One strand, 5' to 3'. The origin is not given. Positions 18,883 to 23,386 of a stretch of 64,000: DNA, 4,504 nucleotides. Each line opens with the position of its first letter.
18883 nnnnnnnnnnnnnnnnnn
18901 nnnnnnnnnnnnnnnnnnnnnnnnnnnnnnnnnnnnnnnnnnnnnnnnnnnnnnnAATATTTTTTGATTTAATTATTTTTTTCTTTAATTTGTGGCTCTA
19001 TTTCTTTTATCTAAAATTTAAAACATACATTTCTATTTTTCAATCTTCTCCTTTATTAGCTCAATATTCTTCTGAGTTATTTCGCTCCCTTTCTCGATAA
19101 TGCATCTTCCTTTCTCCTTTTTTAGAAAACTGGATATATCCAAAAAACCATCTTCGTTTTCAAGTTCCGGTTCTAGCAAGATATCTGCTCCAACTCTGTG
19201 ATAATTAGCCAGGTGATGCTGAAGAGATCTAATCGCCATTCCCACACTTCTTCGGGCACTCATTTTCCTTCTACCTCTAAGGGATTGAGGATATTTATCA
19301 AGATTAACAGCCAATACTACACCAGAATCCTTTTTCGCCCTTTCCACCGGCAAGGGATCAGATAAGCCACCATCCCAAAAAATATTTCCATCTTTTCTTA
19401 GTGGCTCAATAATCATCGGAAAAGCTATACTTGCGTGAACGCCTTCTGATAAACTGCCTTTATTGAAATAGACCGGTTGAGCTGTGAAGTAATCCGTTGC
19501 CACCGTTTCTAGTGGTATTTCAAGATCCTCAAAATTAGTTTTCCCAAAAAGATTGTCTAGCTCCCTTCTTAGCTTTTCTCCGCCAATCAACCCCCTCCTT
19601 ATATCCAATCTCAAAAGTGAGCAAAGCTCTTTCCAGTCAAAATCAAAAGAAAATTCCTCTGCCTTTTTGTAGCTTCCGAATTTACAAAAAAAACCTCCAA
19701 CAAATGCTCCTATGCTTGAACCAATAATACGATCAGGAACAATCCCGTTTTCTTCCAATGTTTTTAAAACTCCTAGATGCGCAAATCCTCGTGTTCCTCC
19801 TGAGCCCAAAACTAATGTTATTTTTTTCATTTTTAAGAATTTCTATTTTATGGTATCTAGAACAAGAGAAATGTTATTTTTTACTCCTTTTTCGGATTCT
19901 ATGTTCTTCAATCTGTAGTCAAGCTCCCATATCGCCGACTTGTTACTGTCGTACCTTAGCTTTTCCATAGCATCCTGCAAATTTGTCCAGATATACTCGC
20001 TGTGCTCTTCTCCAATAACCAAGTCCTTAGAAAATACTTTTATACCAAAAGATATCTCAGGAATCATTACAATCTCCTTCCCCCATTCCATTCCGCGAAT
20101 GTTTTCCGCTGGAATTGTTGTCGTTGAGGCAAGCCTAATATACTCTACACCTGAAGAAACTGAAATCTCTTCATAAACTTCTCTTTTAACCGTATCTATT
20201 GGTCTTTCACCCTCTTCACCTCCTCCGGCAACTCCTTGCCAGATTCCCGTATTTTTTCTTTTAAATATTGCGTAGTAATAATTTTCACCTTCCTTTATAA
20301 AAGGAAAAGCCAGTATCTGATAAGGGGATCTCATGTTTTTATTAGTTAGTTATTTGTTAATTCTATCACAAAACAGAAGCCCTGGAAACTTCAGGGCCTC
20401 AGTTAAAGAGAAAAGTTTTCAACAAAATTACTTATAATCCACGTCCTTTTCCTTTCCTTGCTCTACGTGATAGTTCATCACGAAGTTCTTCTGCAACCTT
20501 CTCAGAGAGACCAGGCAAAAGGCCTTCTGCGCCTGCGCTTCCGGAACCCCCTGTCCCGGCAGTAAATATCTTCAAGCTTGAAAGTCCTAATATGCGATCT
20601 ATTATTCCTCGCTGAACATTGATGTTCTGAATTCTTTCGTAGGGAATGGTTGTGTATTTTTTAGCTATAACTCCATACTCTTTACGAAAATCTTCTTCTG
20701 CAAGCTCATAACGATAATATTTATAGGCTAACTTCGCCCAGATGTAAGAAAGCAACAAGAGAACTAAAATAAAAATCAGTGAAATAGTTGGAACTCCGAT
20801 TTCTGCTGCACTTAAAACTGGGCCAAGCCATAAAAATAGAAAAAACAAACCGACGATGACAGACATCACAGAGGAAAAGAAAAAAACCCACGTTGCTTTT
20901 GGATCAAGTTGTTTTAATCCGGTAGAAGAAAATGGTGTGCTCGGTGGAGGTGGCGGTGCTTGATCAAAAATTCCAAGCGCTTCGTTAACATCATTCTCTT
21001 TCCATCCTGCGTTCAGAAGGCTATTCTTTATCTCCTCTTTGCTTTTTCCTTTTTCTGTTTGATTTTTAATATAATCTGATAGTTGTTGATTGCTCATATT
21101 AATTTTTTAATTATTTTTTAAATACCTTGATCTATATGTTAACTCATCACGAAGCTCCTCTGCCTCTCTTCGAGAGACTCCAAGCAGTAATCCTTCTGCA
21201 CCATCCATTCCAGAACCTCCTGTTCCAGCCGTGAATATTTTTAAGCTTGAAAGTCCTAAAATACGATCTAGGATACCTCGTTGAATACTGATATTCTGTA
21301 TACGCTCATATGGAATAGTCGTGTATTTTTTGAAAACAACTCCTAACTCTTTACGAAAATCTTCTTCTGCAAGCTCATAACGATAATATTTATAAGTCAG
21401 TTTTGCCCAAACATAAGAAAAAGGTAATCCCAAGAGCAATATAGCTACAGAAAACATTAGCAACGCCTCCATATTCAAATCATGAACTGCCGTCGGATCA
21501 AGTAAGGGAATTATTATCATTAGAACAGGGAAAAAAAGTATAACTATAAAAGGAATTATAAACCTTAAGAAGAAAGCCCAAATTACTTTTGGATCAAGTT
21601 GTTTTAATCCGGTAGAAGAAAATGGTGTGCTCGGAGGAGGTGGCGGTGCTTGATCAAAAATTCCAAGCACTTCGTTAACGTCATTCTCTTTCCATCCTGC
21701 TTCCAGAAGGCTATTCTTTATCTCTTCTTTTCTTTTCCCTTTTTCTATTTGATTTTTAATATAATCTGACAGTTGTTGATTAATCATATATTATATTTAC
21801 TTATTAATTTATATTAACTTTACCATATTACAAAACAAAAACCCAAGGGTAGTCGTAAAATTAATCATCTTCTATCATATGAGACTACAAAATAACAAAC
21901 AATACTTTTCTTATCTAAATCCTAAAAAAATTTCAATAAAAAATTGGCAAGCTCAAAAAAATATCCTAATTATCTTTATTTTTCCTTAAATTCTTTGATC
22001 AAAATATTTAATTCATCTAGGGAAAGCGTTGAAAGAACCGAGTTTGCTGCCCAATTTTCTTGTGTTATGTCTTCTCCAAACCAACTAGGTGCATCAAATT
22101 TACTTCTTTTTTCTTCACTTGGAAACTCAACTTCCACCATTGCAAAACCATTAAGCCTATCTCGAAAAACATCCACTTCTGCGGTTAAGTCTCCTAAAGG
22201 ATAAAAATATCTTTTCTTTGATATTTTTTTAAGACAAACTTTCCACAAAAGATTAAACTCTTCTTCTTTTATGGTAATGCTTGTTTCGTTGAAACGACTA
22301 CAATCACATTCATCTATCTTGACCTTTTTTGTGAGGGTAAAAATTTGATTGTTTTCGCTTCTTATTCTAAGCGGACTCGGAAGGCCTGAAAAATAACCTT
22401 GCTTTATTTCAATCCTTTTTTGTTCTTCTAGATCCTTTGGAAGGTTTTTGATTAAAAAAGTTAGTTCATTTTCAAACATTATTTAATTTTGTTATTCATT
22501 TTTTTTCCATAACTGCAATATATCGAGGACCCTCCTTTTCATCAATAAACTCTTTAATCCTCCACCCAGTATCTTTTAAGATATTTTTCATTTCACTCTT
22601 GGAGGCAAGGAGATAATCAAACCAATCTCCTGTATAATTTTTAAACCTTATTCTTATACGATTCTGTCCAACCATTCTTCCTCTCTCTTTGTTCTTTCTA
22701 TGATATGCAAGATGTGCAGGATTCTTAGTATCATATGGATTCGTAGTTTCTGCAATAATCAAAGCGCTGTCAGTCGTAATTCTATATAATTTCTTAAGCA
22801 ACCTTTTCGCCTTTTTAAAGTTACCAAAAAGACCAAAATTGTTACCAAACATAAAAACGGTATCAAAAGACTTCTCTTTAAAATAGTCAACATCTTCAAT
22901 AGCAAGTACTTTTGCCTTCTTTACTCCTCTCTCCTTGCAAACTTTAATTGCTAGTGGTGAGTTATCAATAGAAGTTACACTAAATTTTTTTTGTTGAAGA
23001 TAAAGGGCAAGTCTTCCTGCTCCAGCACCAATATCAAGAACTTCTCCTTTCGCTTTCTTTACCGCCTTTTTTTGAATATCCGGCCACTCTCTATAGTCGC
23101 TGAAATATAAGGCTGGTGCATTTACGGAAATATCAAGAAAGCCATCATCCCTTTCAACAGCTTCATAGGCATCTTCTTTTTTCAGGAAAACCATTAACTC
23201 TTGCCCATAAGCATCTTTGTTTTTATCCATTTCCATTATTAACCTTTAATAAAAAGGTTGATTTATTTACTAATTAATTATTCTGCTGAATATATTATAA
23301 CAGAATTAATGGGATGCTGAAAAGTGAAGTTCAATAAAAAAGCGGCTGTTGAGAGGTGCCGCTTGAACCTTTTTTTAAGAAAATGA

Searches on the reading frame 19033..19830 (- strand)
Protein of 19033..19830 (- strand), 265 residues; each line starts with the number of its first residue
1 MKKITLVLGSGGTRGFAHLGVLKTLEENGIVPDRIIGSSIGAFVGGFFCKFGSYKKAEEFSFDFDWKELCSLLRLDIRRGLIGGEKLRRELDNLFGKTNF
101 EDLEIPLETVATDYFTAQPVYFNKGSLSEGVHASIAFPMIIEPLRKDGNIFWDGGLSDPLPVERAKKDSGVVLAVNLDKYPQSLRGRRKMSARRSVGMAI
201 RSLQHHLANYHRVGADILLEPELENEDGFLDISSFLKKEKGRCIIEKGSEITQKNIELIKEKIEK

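Call 100: search_protein_families(library=pfam, proteins=[window:19033-19830:-], max_evalue=0.0001)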
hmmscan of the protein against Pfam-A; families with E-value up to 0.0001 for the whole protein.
window:19033-19830:- (265 aa): 1 family
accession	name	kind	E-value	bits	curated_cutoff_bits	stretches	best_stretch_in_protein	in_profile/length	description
PF01734.28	Patatin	-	8.2e-33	114.7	27.7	1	6-165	1-190/191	Patatin-like phospholipase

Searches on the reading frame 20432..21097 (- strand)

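Call 100: search_protein_families(library=pfam, proteins=[window:20432-21097:-], max_evalue=0.0001)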
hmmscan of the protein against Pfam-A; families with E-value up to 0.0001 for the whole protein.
window:20432-21097:- (221 aa): 1 family
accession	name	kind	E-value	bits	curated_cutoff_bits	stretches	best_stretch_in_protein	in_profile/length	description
PF03703.20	bPH_2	-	1.8e-17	63.8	22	1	125-209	1-78/78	Bacterial PH domain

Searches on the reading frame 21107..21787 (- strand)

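Call 100: search_protein_families(library=pfam, proteins=[window:21107-21787:-], max_evalue=0.0001)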
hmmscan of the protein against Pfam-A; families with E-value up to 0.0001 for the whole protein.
window:21107-21787:- (226 aa): 1 family
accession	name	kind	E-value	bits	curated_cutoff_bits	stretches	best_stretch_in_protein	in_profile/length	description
PF03703.20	bPH_2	-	5.9e-15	55.7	22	1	132-215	1-77/78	Bacterial PH domain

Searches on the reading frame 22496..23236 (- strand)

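Call 100: search_protein_families(library=pfam, proteins=[window:22496-23236:-], max_evalue=0.0001)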
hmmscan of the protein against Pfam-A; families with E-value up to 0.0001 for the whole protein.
window:22496-23236:- (246 aa): 8 families
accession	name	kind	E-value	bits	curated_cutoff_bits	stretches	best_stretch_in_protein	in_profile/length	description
PF08241.18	Methyltransf_11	-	3.3e-11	44.1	21.2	1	67-157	1-90/95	Methyltransferase domain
PF13649.12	Methyltransf_25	-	5.1e-11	43.6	27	1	66-154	1-93/97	Methyltransferase domain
PF13489.12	Methyltransf_23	-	2.4e-09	37.6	27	1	51-227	9-161/164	Methyltransferase domain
PF13847.12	Methyltransf_31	-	6.3e-09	36.1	27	1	61-187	2-130/145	Methyltransferase domain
PF07021.18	MetW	-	1.6e-08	34.9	21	1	62-155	13-103/193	Methionine biosynthesis protein MetW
PF08242.18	Methyltransf_12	-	4.6e-07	30.9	30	1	67-156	1-94/98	Methyltransferase domain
PF05175.20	MTS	-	2.4e-06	27.7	23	1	60-127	29-102/170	Methyltransferase small domain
PF03848.20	TehB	-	4.2e-05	23.5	20.4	1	58-107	25-75/193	Tellurite resistance protein TehB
